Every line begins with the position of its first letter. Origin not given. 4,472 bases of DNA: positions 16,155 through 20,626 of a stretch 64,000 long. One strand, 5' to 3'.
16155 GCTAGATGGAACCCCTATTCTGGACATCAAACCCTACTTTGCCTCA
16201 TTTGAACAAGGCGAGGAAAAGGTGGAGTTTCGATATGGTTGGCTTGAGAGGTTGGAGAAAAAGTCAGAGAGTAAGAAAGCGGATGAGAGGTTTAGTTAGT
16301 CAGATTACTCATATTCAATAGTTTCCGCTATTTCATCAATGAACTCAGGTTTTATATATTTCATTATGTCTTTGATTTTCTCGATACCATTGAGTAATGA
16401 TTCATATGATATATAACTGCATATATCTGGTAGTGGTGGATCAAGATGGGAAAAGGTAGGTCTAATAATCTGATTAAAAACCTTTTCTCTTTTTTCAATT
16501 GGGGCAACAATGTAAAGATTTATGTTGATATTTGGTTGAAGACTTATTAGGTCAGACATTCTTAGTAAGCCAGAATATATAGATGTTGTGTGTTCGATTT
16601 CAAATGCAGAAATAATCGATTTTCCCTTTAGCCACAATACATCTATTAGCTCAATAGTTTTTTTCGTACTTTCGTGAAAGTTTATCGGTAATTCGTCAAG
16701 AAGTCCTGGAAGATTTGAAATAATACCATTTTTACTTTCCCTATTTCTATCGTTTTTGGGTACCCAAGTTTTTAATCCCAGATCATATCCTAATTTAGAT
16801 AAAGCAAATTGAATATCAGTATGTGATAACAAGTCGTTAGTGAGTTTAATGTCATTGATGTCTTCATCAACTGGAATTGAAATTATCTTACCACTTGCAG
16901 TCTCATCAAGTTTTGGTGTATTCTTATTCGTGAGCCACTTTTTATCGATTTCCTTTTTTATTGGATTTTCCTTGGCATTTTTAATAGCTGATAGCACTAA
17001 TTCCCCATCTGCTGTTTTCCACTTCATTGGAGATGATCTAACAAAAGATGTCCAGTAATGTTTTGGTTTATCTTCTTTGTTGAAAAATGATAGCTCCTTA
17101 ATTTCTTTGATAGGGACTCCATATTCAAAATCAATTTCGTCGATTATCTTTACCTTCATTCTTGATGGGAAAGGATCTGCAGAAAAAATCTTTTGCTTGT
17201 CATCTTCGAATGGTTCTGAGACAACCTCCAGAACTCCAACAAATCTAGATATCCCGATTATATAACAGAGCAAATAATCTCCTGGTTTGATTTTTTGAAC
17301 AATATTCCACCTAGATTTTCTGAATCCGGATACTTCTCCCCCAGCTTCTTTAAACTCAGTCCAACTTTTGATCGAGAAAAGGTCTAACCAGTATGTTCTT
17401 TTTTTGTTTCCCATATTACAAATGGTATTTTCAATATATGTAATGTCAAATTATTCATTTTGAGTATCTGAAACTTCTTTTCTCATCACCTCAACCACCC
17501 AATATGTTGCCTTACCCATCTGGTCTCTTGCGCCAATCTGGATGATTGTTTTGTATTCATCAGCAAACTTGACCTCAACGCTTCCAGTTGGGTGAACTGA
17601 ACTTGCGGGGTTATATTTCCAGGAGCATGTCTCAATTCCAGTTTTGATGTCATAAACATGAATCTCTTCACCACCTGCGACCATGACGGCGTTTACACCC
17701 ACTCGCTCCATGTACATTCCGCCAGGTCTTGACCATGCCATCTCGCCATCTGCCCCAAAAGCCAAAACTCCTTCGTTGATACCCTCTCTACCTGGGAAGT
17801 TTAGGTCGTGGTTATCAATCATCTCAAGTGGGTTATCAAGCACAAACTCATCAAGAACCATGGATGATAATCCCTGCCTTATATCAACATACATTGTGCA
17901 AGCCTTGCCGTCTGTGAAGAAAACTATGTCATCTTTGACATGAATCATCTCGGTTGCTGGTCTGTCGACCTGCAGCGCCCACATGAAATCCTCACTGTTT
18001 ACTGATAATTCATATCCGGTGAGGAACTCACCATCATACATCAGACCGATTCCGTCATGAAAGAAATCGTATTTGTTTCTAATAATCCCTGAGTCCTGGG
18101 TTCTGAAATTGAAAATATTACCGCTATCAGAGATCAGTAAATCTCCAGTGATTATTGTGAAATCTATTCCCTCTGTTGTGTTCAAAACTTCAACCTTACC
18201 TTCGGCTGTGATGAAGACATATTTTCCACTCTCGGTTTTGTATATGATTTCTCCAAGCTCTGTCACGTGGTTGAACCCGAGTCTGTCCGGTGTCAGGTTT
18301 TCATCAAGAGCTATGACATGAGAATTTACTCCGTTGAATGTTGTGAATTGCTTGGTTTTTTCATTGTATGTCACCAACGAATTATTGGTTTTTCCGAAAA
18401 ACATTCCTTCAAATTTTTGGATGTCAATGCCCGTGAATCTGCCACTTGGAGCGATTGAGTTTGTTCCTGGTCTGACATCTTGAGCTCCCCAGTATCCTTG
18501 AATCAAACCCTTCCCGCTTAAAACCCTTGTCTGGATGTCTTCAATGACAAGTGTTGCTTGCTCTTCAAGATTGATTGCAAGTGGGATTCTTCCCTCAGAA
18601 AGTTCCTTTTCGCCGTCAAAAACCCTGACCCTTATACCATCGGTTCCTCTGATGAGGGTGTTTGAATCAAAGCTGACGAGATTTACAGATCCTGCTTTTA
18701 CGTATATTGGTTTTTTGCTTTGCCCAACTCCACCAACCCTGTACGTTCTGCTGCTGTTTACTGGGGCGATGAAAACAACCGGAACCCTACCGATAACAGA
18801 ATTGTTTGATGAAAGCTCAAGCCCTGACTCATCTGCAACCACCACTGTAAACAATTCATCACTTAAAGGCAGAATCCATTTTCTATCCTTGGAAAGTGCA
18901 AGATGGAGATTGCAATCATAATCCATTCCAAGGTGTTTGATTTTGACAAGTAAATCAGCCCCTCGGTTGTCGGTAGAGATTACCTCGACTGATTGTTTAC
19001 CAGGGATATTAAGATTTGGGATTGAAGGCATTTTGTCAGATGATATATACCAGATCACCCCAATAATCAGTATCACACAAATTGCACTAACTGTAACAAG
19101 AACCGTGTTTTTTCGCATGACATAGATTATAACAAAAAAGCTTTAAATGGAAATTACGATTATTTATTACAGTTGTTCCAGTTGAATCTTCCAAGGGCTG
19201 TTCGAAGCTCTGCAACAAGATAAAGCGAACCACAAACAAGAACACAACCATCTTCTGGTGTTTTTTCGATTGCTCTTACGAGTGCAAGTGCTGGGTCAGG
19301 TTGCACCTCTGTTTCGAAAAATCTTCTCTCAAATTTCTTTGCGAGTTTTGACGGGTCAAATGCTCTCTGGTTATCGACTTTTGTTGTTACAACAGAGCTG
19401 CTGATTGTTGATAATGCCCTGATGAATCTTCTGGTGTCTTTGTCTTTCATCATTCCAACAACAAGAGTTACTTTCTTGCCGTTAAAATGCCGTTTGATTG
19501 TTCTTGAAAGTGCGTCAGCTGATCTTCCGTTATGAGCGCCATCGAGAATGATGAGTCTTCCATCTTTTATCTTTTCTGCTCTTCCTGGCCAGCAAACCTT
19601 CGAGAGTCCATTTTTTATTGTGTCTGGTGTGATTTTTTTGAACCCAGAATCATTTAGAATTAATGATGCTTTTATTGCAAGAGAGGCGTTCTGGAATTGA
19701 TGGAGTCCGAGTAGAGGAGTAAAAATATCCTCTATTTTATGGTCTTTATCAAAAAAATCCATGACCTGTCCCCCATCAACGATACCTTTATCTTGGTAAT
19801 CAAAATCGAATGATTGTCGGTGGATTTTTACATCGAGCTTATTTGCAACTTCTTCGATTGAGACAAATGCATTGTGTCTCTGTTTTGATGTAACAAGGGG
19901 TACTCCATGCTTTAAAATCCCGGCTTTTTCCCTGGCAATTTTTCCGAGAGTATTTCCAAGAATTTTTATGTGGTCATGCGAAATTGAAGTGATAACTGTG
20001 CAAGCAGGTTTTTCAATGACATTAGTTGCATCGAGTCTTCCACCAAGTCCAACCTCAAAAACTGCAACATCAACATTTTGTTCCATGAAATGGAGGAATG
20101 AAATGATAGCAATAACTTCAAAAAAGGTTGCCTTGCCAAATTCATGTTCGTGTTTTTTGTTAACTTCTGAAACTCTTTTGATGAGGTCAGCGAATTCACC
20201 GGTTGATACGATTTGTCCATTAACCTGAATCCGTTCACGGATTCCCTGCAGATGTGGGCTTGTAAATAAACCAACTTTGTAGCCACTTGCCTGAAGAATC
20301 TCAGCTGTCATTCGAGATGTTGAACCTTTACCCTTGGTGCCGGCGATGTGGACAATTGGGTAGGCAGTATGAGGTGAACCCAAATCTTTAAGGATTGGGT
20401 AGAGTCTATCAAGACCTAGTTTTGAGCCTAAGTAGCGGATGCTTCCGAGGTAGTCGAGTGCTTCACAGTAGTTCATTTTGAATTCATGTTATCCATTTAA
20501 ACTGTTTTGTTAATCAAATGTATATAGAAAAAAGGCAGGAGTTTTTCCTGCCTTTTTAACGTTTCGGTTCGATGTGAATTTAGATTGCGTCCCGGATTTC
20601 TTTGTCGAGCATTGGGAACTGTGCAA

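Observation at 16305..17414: EVE (PUA-like) modified-base-reader domain fused to an uncharacterised C-terminal domain: possible type IV (modification-dependent) restriction-like protein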

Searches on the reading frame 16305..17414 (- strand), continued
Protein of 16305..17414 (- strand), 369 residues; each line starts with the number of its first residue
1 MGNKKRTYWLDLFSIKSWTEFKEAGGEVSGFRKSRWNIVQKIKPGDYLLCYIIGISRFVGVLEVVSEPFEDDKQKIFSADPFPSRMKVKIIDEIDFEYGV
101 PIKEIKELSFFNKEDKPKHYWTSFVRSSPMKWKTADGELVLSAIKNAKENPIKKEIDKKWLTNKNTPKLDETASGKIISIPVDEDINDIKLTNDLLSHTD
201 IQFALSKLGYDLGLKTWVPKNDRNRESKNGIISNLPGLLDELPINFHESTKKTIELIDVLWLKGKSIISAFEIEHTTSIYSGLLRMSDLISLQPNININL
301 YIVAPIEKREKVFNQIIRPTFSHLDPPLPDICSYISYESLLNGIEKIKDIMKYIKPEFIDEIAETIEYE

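Call 61: get_annotated_region(hit=H2, flank=4000)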
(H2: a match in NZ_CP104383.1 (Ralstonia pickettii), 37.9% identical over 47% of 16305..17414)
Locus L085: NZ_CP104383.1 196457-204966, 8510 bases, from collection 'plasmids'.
description: Ralstonia pickettii strain MCR plasmid pRp12D0, complete sequence
organism: Ralstonia pickettii (NCBI taxid 329)
taxonomy: Bacteria; Pseudomonadota; Betaproteobacteria; Burkholderiales; Burkholderiaceae; Ralstonia; Ralstonia pickettii
host: -; source: cell culture,aquaculture water; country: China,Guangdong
typing (MOB-suite, as given by PLSDB): non-mobilizable; replicon rep_cluster_371; mating-pair formation MPF_F
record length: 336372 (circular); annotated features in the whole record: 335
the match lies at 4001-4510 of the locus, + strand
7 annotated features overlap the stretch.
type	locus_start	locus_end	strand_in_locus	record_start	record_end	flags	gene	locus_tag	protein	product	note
CDS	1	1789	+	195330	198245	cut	-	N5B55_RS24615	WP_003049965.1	Tn3-like element IS1071 family transposase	-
CDS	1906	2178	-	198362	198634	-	-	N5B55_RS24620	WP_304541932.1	hypothetical protein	-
CDS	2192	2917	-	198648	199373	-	-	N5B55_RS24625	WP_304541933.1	hypothetical protein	-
CDS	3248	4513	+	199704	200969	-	-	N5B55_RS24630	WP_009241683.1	hypothetical protein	-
CDS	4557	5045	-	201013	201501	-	-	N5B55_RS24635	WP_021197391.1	DUF411 domain-containing protein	-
CDS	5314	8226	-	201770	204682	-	-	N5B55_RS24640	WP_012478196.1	Tn3 family transposase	-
CDS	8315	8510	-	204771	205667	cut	copD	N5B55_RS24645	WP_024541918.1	copper homeostasis membrane protein CopD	GO:0006825 - copper ion transport [Evidence IEA]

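Call 62: search_protein_families(library=pfam, proteins=[L083:3239-4498:+, L084:3200-4507:+, L085:3248-4513:+], max_evalue=0.01)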
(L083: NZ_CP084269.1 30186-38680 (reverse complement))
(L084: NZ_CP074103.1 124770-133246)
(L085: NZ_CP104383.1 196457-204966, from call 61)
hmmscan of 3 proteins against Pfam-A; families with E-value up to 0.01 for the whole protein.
L083:3239-4498:+ (419 aa): 0 families

L084:3200-4507:+ (435 aa): 0 families

L085:3248-4513:+ (421 aa): 0 families

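Call 63: search_protein_families(library=ncbifam, proteins=[L083:3239-4498:+, L084:3200-4507:+], max_evalue=0.01)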
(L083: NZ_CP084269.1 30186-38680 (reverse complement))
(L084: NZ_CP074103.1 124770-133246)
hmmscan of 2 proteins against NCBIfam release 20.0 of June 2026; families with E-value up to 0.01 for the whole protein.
L083:3239-4498:+ (419 aa): 0 families

L084:3200-4507:+ (435 aa): 0 families

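Call 69: fold_search(model_id=the predicted structure, library=pdb)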
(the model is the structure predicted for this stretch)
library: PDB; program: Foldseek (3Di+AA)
matches with E <= 10: 812; with E <= 0.001: 129
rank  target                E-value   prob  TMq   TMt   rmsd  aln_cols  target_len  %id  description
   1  1wmm                  2.2e-10  1.00  0.33  0.80   2.3       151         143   25  Crystal structure of PH1033 from Pyrococcus horikoshii Ot3 (released 2005-08-23)
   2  2hd9                  1.2e-09  1.00  0.32  0.78   2.4       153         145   25  Crystal structure of PH1033 from Pyrococcus horikoshii OT3 (released 2006-12-20)
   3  2p5d                  2.2e-09  1.00  0.31  0.75   3.0       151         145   29  Crystal structure of MJECL36 from Methanocaldococcus jannaschii DSM 2661 (released 2007-09-18)
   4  4wqn_A                1.0e-06  1.00  0.29  0.64   4.7       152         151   18  Crystal structure of N6-methyladenosine RNA reader YTHDF2 (released 2014-11-19)
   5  4rdn_B                1.4e-06  1.00  0.31  0.71   3.7       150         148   17  Structure of YTH-YTHDF2 in complex with m6A (released 2014-12-24)
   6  7r5w_B                1.8e-06  1.00  0.29  0.66   4.5       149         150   17  Crystal structure of YTHDF2 with compound YLI_DF_029 (released 2022-03-16)
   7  7r5w_A                1.9e-06  1.00  0.31  0.71   3.8       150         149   17  Crystal structure of YTHDF2 with compound YLI_DF_029 (released 2022-03-16)
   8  7z4u_B                1.9e-06  1.00  0.30  0.67   4.4       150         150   17  Crystal structure of YTHDF2 with compound YLI_DF_028 (released 2022-03-16)
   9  7z8w_A                2.2e-06  1.00  0.29  0.67   4.5       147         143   17  Crystal structure of YTHDF2 with compound YLI_DC1_018 (released 2022-03-30)
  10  4rdo_C                2.2e-06  1.00  0.29  0.65   4.6       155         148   17  Structure of YTH-YTHDF2 in the free state (released 2014-12-24)
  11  4rdn_A                2.6e-06  1.00  0.30  0.69   4.2       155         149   18  Structure of YTH-YTHDF2 in complex with m6A (released 2014-12-24)
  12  4rcj_A                2.8e-06  1.00  0.31  0.56   5.6       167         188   15  Crystal structure of YTHDF1 YTH domain in complex with 5mer m6A RNA (released 2014-11-12)
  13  2ar1                  3.3e-06  1.00  0.30  0.63   4.9       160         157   17  Structure of Hypothetical protein from Leishmania major (released 2005-08-30)
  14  2gbs_MODEL_1_A        3.5e-06  1.00  0.29  0.65   4.7       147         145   16  NMR structure of Rpa0253 from Rhodopseudomonas palustris. Northeast structural genomics consortium target RpR3 (released 2006-04-11)
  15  9qem_A                4.6e-06  1.00  0.30  0.70   4.4       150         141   17  Crystal structure of YTHDF2 in complex with compound 3 (AI-DF2-11) (released 2025-07-09)
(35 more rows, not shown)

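Call 71: search_protein_families(library=pfam, alignment_id=A5, max_evalue=0.001)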
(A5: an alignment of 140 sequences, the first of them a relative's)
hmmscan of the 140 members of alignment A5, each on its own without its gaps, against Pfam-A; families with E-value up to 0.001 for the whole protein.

A. member 1, L001:4945-6258:+ (437 aa): 2 families
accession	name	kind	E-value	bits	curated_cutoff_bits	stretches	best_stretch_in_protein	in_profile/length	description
PF02875.26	Mur_ligase_C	-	1.3e-15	58.8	28.4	1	299-418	1-126/127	Mur ligase, glutamate ligase domain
PF08245.18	Mur_ligase_M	-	4e-14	53.5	24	1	44-269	1-197/200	Mur ligase middle domain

B. families by the number of members that match (of 140 scanned): 159 families (the first 25 are shown)
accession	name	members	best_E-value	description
PF01909.29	NTP_transf_2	4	1.6e-10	Nucleotidyltransferase domain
PF01555.25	N6_N4_Mtase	3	3.6e-43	DNA methylase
PF01850.27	PIN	3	1.4e-15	PIN domain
PF01170.24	UPF0020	3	1.3e-08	RMKL-like, methyltransferase domain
PF18765.7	Polbeta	3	1.7e-08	Polymerase beta, Nucleotidyltransferase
PF06418.20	CTP_synth_N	2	3.9e-124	CTP synthase N-terminus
PF01695.23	IstB_IS21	2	7.5e-70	IstB-like ATP binding protein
PF00308.24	Bac_DnaA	2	7.4e-66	Bacterial DnaA ATPAse domain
PF00117.34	GATase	2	2.9e-43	Glutamine amidotransferase class-I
PF12762.13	DDE_Tnp_IS1595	2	3e-43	ISXO2-like transposase domain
PF04851.21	ResIII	2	2.5e-37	Type III restriction enzyme, res subunit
PF00561.26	Abhydrolase_1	2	1.8e-35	alpha/beta hydrolase fold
PF00589.27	Phage_integrase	2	1.8e-26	Phage integrase family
PF12697.13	Abhydrolase_6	2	3.2e-24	Alpha/beta hydrolase family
PF02604.26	PhdYeFM_antitox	2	4.6e-24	Antitoxin Phd_YefM, type II toxin-antitoxin system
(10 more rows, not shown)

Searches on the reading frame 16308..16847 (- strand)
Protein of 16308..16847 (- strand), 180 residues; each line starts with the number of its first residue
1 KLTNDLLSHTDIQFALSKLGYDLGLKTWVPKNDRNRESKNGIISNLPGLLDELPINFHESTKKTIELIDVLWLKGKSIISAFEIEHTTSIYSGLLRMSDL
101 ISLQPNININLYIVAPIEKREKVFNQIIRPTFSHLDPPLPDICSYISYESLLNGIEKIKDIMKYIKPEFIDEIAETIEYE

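Call 44: search_protein_representatives(protein=window:16308-16847:-)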
Query: 180 residues. Proteins with E-value up to 0.001 (for the whole library): 1599; up to 1e-10: 960; up to 1e-30: 242. The best 150 are listed.
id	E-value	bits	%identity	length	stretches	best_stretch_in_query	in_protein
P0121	3.7e-58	212.7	56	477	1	3-180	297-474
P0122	6.9e-58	211.8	55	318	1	9-178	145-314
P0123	1.0e-57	211.3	55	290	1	9-178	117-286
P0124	1.1e-57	211.2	53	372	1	2-179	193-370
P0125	4.3e-54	199.5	56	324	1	8-178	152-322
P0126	6.4e-54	198.9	54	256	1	5-178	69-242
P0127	3.3e-53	196.6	54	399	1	7-179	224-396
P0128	4.4e-53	196.2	51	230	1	8-180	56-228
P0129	9.1e-53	195.2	54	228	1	8-179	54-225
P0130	1.8e-52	194.2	53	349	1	4-178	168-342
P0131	1.9e-52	194.1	54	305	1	5-179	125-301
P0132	5.0e-52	192.8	55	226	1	7-175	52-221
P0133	1.2e-51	191.5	51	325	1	3-177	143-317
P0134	1.6e-51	191.2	51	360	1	8-176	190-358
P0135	1.0e-50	188.5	55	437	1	5-178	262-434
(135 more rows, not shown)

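Call 46: search_protein_families(library=pfam, alignment_id=A3, max_evalue=0.001)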
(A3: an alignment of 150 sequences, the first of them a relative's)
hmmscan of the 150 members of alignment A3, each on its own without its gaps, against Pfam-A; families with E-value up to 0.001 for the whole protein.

A. member 1, P0121 (477 aa): 0 families

B. families by the number of members that match (of 150 scanned): 54 families (the first 25 are shown)
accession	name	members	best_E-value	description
PF14338.12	Mrr_N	10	2.2e-30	Mrr N-terminal domain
PF01878.24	EVE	10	2.2e-13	EVE domain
PF00515.34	TPR_1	3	4.3e-55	Tetratricopeptide repeat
PF07719.23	TPR_2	3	2.4e-51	Tetratricopeptide repeat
PF13181.12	TPR_8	3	5.4e-44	Tetratricopeptide repeat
PF13431.12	TPR_17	3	2e-39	Tetratricopeptide repeat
PF13414.12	TPR_11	3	2.3e-34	TPR repeat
PF13428.12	TPR_14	3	3e-30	Tetratricopeptide repeat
PF13432.12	TPR_16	3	9.5e-28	Tetratricopeptide repeat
PF13424.12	TPR_12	3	2.4e-25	Tetratricopeptide repeat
PF14559.12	TPR_19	3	1.7e-23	Tetratricopeptide repeat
PF13174.12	TPR_6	3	1.7e-21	Tetratricopeptide repeat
PF13374.12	TPR_10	3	4.6e-21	Tetratricopeptide repeat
PF13371.12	TPR_9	3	9.6e-21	Tetratricopeptide repeat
PF13176.12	TPR_7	3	4.4e-19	Tetratricopeptide repeat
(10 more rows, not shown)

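Call 63: search_protein_families(library=ncbifam, proteins=[window:16308-16847:-], max_evalue=0.01)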
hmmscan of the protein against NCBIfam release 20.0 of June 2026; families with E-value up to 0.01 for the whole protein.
window:16308-16847:- (180 aa): 0 families

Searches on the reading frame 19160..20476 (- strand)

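Call 53: search_protein_families(library=pfam, proteins=[window:19160-20476:-], max_evalue=0.00001)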
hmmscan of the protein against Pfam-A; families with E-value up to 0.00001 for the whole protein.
window:19160-20476:- (438 aa): 2 families
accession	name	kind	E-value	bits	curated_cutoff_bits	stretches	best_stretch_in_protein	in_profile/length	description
PF02875.26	Mur_ligase_C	-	1.2e-17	65.4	28.4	1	298-417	1-126/127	Mur ligase, glutamate ligase domain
PF08245.18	Mur_ligase_M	-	5.2e-14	53.1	24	1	44-269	1-198/200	Mur ligase middle domain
